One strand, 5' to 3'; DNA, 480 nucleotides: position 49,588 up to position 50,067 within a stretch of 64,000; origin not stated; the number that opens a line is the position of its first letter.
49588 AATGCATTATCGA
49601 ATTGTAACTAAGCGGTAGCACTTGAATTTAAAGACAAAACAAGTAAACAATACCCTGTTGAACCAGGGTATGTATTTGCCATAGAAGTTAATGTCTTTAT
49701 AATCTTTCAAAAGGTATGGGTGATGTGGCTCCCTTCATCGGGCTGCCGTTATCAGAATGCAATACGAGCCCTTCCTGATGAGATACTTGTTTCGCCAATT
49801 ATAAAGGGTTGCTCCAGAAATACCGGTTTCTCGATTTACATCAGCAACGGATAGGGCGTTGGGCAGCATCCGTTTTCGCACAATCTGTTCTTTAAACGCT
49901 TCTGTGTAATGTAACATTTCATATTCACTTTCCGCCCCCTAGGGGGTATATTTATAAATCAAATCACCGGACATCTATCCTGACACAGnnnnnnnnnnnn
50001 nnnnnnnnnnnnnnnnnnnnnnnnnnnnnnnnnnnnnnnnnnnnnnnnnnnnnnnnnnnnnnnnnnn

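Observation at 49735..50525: Integron integrase (IntI) remnant truncated by an IS3 fragment: relic of a chromosomal integron next to a two-component system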

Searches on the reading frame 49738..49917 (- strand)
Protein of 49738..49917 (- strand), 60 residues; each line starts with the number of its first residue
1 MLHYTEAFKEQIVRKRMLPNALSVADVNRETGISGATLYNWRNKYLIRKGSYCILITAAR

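Call 5: search_protein_families(library=pfam, proteins=[window:49738-49917:-], max_evalue=0.01)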
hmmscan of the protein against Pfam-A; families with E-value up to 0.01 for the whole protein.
seq(60 aa): 2 families
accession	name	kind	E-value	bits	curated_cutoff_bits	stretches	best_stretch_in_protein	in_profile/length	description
PF01527.26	HTH_Tnp_1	-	1.5e-09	38.4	24.1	1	4-46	7-48/75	Transposase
PF13022.12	HTH_Tnp_1_2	-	0.0056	17.2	27.9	1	21-44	26-49/122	Helix-turn-helix of insertion element transposase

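Call 6: search_protein_families(library=ncbifam, proteins=[window:49738-49917:-], max_evalue=0.01)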
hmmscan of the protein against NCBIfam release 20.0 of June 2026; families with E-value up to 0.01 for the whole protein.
seq(60 aa): 3 families
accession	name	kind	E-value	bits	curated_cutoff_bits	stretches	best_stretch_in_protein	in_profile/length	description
NF038385.1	IS66_access_TnpA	equivalog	1.5e-07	31.2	150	1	3-45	88-129/190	IS66-like element accessory protein TnpA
NF047595.1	IS66_ISRel24_TnpA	equivalog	1.7e-06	28.6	74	1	3-46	4-46/113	IS66-like element accessory protein TnpA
NF033516.0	transpos_IS3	equivalog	6.3e-05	22.4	160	1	8-45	2-38/369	IS3 family transposase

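Call 32: search_dna_similar(query=window:49738-49917:-, collection=plasmids, mode=protein, max_rows=15, max_evalue=0.001)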
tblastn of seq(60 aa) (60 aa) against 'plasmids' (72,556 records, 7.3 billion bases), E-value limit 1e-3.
Records with a match: 24; places in all: 41; records where one place covers at least 80% of the query: 4.
Best place of each record, by identity: <60% 24.
By first word of the organism name: Shewanella 8; Vibrio 5; Klebsiella 3; Citrobacter 2; Aminobacter 1; Pseudoalteromonas 1; Robbsia 1; Peptoclostridium 1; Pseudomonas 1; Paraburkholderia 1.
By predicted mobility (MOB-suite, as given by PLSDB): conjugative 11; non-mobilizable 9; mobilizable 4.
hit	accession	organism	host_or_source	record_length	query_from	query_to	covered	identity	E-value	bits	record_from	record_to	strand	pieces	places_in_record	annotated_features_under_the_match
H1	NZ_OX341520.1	Aminobacter niigataensis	-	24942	1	48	80%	52.1%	2e-7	52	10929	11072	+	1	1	IS3 family transposase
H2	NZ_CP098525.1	Pseudoalteromonas sp. KG3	whole organism,Cheese rind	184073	1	50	83%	46.0%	1e-5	47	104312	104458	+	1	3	IS3 family transposase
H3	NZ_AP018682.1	Vibrio casei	-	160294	1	50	83%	46.0%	2e-5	47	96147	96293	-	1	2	IS3 family transposase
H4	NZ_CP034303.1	Vibrio parahaemolyticus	Penaeus vannamei,AHPND infected ...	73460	4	51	80%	45.8%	3e-4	43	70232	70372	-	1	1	IS3 family transposase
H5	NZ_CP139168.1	Robbsia andropogonis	Areca catechu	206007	2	42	68%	51.2%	7e-6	47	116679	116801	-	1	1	none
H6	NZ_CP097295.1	Vibrio sp. J383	Atlantic salmon,Tissue sample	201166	9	51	72%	48.8%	1e-4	44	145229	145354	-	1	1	transposase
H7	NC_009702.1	Vibrio vulnificus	diseased eel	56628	9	51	72%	48.8%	3e-4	43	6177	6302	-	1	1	IS3 family transposase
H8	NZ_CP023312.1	Vibrio anguillarum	Dicentrarchus labrax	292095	9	51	72%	48.8%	3e-4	43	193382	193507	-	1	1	IS3 family transposase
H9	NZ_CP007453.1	Peptoclostridium acidaminophilum DSM 3953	black mud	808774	1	44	73%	47.7%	1e-7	52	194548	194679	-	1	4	none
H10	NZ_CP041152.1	Shewanella sp. SNU WT4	Rainbow trout,Whole genome ...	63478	1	43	72%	46.5%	2e-4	43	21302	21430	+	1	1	none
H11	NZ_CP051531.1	Shewanella baltica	fish gut,Atlantic Mackerel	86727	1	43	72%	46.5%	2e-4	43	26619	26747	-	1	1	IS3-like element ISSpu6 family transposase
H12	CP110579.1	Klebsiella pneumoniae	Homo sapiens,urine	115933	1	43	72%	46.5%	2e-4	43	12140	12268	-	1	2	none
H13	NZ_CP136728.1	Citrobacter braakii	Homo sapiens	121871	1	43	72%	46.5%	2e-4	43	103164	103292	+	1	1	none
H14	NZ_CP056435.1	Klebsiella pneumoniae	culture,Wastewater influent sample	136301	1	43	72%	46.5%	2e-4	43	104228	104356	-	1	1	IS3-like element ISSpu6 family transposase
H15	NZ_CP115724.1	Citrobacter braakii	-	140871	1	43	72%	46.5%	2e-4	43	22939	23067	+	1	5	IS3-like element ISSpu6 family transposase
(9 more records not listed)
